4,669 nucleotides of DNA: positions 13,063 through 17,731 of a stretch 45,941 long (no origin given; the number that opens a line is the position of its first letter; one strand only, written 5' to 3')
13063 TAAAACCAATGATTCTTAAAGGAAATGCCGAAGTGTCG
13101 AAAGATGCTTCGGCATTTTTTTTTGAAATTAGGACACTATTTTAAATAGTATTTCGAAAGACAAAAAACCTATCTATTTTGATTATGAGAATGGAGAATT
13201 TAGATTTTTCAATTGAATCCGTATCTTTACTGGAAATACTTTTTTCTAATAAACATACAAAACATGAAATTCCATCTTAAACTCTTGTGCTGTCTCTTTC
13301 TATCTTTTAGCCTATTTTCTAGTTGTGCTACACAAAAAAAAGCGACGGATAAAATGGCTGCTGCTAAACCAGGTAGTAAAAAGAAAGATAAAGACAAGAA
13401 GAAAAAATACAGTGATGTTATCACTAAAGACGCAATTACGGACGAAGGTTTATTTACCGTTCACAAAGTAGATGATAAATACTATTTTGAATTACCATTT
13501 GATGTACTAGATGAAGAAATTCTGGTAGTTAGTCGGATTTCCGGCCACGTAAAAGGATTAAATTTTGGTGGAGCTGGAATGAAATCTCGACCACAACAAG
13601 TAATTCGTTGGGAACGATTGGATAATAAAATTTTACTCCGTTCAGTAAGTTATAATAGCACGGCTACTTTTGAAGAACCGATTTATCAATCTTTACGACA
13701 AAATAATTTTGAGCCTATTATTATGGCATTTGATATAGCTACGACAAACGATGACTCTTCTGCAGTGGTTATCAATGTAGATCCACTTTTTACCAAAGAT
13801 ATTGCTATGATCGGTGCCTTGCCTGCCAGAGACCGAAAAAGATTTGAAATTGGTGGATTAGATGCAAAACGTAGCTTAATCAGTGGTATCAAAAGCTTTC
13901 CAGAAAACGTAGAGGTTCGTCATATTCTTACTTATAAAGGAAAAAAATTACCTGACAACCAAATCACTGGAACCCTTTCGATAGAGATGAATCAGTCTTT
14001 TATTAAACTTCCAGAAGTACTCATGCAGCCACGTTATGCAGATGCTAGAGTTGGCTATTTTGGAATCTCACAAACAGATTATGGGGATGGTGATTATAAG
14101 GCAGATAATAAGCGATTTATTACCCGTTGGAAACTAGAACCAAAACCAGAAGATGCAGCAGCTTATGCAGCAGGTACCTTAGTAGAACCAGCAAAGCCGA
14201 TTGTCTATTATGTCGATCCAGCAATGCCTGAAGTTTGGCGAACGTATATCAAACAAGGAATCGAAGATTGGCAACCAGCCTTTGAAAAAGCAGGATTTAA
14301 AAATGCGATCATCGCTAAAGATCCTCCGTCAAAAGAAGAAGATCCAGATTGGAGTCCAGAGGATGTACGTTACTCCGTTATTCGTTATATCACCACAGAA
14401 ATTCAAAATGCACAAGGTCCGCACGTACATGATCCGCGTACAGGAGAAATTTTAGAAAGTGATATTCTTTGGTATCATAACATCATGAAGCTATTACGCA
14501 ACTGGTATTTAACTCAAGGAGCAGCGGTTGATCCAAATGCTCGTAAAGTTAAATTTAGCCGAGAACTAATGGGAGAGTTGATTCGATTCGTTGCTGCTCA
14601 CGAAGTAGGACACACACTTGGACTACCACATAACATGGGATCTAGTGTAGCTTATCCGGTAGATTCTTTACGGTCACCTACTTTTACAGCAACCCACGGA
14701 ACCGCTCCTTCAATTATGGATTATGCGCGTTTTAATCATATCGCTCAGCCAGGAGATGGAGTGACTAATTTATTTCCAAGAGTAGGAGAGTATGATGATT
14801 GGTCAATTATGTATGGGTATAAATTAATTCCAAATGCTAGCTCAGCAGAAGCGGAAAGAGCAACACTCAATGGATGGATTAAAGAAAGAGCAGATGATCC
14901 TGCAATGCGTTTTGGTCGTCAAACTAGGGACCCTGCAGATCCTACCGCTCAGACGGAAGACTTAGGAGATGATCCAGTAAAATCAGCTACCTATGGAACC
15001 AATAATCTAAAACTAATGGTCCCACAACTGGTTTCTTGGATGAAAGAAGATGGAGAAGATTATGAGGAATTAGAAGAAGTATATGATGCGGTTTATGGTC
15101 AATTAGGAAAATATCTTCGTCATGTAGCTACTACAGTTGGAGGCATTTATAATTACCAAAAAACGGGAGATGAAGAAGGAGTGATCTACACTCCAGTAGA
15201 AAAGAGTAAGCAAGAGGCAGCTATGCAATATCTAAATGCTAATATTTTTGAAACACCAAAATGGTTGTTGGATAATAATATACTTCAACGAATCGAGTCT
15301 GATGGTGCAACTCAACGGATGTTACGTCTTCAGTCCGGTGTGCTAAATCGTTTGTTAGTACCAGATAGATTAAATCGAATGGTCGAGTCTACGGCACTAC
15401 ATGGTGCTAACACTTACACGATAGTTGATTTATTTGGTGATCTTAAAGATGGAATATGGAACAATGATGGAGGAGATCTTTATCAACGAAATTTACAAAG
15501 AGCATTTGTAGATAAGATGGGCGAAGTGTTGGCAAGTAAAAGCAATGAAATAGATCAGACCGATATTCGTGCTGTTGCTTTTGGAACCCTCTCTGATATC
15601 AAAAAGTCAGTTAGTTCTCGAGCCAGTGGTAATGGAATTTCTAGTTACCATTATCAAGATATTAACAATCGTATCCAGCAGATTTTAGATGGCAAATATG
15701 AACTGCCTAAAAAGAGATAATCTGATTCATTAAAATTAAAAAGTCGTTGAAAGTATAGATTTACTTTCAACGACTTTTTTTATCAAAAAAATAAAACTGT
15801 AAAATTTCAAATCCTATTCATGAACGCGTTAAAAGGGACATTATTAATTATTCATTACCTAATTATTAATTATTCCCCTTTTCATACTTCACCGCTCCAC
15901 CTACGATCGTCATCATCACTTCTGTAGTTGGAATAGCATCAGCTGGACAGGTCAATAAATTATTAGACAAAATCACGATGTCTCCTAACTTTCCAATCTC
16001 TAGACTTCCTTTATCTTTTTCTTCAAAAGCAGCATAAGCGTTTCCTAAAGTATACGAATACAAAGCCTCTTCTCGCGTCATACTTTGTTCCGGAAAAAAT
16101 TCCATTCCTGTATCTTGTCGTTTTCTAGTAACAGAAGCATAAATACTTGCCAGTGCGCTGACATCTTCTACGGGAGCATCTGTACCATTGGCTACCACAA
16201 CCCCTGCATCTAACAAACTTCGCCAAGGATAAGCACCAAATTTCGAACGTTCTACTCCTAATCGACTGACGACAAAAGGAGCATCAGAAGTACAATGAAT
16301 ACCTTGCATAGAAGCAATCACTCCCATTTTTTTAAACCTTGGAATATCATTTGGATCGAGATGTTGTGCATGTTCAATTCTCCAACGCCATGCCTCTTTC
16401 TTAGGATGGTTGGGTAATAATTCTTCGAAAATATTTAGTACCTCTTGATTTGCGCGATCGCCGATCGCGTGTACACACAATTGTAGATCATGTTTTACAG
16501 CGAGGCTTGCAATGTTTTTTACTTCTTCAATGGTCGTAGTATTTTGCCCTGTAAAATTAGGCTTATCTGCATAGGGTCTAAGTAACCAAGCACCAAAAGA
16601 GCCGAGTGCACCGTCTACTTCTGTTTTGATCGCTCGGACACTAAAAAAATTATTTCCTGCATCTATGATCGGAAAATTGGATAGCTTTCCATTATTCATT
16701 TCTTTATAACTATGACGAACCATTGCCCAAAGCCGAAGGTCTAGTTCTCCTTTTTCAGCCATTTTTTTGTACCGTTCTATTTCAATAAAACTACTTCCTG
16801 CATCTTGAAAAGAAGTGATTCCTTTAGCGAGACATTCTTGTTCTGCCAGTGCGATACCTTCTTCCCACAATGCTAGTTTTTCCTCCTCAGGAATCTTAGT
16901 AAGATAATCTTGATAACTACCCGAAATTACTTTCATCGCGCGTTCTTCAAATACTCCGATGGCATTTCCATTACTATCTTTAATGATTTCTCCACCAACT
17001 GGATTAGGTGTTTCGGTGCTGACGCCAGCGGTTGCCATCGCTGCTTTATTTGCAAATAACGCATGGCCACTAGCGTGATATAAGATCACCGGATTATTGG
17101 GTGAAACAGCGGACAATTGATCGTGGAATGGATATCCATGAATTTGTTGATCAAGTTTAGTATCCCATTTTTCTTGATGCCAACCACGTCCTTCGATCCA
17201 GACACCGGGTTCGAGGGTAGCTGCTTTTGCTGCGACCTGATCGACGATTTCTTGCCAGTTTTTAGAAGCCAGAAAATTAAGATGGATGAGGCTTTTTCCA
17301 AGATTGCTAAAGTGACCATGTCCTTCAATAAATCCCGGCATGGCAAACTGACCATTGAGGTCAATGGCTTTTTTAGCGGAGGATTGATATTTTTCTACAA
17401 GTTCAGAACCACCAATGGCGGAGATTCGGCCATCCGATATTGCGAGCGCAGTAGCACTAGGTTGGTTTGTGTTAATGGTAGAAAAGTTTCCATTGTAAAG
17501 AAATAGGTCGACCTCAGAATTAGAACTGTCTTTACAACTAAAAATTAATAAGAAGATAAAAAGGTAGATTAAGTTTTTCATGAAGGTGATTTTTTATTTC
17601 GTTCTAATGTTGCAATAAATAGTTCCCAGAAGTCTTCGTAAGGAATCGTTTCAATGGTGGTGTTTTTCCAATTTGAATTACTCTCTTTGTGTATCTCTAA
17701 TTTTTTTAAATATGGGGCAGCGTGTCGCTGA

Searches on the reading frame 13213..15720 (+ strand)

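Call 68: search_protein_families(library=pfam, proteins=[window:13213-15720:+], max_evalue=0.00001)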
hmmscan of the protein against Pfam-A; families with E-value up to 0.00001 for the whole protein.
window:13213-15720:+ (835 aa): 3 families
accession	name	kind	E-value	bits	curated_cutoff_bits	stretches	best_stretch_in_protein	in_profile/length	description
PF16313.11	DUF4953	-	9.4e-118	393.4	24.2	1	446-751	2-312/316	Met-zincin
PF17148.9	DUF5117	-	1.9e-61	207.6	27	1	123-311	2-189/189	Domain of unknown function (DUF5117)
PF17162.9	DUF5118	-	1.2e-19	70.3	27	1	63-111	1-49/50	Domain of unknown function (DUF5118)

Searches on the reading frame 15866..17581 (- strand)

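Call 68: search_protein_families(library=pfam, proteins=[window:15866-17581:-], max_evalue=0.00001)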
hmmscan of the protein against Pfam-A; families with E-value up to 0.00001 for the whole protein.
window:15866-17581:- (571 aa): 2 families
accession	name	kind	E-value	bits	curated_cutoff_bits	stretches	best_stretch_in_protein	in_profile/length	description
PF07969.17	Amidohydro_3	-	3.6e-90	304.1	29.7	1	72-564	2-470/472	Amidohydrolase family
PF01979.26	Amidohydro_1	-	8.4e-16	58.6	25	1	234-563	29-343/345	Amidohydrolase family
